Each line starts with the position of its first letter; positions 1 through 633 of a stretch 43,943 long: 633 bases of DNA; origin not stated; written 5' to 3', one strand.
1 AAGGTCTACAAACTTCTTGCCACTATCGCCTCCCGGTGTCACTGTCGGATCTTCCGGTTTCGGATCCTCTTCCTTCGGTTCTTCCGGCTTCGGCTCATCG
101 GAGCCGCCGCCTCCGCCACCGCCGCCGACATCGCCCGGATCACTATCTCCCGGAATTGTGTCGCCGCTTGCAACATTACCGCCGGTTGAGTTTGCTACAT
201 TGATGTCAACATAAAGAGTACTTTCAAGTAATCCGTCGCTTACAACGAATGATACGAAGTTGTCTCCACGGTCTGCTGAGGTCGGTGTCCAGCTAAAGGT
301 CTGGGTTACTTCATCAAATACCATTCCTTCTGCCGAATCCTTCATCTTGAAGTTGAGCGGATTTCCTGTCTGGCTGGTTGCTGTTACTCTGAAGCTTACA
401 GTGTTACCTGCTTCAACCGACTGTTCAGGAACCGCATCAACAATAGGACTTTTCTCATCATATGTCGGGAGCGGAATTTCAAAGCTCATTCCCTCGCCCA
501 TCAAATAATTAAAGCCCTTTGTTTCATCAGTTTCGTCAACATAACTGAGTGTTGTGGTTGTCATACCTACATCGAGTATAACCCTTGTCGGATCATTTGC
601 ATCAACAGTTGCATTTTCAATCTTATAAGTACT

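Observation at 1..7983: The 'ORF-less' first 8 kb is one giant open reading frame missing from the supplied track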

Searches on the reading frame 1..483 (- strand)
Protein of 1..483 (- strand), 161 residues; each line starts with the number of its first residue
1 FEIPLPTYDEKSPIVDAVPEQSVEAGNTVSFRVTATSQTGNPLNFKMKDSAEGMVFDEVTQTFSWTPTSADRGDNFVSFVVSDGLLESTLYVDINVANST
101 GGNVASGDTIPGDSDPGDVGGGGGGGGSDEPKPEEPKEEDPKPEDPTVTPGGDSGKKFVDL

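Call 26: search_protein_families(library=pfam, proteins=[window:1-483:-], max_evalue=10)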
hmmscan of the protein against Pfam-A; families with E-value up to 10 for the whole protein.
window:1-483:- (161 aa): 6 families
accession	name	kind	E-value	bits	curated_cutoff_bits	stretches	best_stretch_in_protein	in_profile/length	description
PF05345.18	He_PIG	-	2.6e-05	25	24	1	13-85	2-83/96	Putative Ig domain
PF17963.7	Big_9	-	0.00098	20.4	23.6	1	13-89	4-83/89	Bacterial Ig domain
PF17892.7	Cadherin_5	-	0.007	16.6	26.5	1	48-93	48-94/98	Cadherin-like domain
PF22508.2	InlJ_IG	-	0.022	15.3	26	1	27-83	13-69/81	Internalin J, Immunoglobulin-like domain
PF18911.6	PKD_4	-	0.031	14.7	27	1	11-46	2-38/85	PKD domain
PF24910.1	Ig_SIBA-E_3rd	-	0.056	14.2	27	1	34-84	37-85/86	Integrin beta-like protein A-E, third Ig-like domain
